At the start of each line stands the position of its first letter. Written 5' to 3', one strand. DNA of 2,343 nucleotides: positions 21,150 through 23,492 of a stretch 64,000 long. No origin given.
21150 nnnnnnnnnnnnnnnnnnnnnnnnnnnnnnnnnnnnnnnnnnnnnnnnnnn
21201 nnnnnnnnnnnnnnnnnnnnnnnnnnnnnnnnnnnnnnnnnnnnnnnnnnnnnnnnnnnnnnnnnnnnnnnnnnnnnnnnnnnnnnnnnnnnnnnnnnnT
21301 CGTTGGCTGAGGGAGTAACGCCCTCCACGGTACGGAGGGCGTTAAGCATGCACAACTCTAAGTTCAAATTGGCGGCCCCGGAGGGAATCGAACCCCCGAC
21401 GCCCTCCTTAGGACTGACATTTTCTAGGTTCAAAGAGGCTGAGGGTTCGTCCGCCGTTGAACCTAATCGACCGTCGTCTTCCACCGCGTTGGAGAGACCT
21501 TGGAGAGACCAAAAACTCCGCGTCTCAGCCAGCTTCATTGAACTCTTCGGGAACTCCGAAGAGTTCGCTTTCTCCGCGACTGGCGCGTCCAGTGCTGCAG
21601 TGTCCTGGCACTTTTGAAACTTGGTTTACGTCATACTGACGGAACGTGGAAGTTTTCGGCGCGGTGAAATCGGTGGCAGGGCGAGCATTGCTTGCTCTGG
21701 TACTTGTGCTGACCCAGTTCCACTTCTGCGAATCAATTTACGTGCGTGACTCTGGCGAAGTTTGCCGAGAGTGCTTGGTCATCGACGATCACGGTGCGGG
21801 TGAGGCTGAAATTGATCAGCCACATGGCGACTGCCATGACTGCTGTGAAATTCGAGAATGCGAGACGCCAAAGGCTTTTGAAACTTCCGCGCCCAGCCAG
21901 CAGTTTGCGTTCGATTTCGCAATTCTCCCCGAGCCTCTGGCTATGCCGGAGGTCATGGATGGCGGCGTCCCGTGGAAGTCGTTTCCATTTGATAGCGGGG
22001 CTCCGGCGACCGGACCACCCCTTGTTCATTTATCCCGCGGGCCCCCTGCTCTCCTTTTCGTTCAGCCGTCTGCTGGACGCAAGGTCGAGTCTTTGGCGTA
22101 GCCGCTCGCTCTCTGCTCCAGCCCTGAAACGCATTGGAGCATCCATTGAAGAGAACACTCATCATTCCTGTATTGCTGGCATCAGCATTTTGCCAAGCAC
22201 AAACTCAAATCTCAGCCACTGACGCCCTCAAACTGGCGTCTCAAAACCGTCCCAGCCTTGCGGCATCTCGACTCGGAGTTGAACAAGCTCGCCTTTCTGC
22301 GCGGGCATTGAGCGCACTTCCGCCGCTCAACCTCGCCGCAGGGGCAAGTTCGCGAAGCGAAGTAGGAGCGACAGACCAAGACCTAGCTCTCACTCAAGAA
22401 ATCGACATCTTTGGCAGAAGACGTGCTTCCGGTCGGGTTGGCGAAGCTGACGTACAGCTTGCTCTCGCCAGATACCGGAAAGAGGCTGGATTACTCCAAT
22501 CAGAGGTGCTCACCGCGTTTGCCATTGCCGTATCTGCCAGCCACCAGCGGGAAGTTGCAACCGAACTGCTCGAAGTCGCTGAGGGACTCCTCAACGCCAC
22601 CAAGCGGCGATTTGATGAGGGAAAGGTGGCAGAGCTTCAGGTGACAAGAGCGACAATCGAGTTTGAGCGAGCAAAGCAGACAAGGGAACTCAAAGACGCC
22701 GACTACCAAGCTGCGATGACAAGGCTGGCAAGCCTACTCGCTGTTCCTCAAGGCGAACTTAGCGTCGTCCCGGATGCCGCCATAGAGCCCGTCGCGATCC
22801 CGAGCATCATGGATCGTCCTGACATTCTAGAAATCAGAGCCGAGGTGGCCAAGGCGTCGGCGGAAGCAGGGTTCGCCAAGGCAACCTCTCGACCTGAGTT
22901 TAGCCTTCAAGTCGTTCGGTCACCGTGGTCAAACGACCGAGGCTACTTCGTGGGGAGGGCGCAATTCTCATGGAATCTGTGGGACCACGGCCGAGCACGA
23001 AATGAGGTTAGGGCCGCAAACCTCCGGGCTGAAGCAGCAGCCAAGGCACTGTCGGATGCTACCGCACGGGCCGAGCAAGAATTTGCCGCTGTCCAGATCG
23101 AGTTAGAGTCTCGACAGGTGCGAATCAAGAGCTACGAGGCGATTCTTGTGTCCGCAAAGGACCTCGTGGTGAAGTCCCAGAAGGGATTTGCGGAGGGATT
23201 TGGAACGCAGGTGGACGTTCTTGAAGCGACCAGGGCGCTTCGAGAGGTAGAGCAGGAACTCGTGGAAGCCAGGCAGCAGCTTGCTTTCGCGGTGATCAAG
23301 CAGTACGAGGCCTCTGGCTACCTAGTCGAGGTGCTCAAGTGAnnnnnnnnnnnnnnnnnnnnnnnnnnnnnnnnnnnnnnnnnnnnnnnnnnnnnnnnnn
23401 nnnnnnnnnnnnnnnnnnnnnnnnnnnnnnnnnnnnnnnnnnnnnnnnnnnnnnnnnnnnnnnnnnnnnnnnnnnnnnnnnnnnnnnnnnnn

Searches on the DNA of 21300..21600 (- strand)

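Call 7: search_rna_families(source=window, start=21300, end=21600, threshold=evalue, max_evalue=10, show_alignments=4)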
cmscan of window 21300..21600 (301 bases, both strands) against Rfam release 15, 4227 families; matches with E-value up to 10: 3.
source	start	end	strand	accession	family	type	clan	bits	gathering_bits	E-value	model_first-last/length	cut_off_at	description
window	21374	21415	-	RF01684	mascRNA-menRNA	Gene;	-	15.1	42.5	1.9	1-56/56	no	MALAT1-associated small cytoplasmic RNA/MEN beta RNA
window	21372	21448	+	RF04354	Plastid-ycf2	Cis-reg;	-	13.2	65.7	6.5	1-75/75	no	Plastid-ycf2 5UTR RNA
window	21381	21397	-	RF01850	beta_tmRNA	Gene;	CL00001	9.4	84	0.57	86-102/331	no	Betaproteobacteria transfer-messenger RNA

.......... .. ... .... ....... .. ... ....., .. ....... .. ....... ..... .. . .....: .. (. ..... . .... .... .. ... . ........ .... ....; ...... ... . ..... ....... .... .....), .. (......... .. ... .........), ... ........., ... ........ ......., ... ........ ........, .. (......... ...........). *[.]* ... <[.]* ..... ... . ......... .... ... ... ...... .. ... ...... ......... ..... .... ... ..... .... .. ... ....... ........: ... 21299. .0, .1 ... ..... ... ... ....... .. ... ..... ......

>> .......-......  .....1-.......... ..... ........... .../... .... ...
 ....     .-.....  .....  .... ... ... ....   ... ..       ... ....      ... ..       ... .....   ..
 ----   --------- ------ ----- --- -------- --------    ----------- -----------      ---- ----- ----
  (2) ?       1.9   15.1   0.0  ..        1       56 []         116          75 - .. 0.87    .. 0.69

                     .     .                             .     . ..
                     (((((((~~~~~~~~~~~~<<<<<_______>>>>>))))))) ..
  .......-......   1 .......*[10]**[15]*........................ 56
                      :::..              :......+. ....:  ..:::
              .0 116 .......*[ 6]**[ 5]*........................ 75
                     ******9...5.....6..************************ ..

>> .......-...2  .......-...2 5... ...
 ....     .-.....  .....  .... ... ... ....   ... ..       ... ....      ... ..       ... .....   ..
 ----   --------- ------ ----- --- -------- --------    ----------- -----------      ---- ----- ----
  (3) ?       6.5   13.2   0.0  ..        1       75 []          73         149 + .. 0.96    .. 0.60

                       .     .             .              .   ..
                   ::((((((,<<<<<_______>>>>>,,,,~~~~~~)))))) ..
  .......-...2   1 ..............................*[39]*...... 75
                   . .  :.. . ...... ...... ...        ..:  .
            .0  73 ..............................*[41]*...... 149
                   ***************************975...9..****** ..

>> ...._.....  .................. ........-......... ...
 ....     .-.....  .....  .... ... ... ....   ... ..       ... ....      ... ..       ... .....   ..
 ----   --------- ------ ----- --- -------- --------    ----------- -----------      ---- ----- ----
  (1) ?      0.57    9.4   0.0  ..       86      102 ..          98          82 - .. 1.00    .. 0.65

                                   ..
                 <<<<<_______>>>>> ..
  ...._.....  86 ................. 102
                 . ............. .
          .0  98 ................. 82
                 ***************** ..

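Call 18: search_dna_similar(query=window:21370-21510:-, collection=plasmids, mode=distant, max_rows=40)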
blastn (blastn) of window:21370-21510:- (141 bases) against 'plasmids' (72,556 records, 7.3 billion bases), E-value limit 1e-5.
No match.

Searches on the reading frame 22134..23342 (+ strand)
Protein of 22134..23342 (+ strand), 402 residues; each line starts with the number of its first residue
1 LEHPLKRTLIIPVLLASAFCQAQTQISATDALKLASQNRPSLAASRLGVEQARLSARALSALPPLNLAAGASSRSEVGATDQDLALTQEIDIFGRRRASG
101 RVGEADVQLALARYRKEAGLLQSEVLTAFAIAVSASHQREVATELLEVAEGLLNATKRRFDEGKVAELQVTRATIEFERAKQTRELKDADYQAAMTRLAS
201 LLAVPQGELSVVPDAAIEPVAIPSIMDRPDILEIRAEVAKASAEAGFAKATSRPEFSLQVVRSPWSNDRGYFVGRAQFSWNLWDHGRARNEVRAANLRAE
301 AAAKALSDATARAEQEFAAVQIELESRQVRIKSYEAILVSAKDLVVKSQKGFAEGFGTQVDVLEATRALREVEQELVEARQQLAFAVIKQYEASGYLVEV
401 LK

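Call 14: search_protein_families(library=pfam, proteins=[window:22134-23342:+])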
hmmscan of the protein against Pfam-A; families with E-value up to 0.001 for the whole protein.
window:22134-23342:+ (402 aa): 1 family
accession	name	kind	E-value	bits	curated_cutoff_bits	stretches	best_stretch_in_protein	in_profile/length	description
PF02321.23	OEP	-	4.2e-35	121.7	22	2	30-202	3-186/187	Outer membrane efflux protein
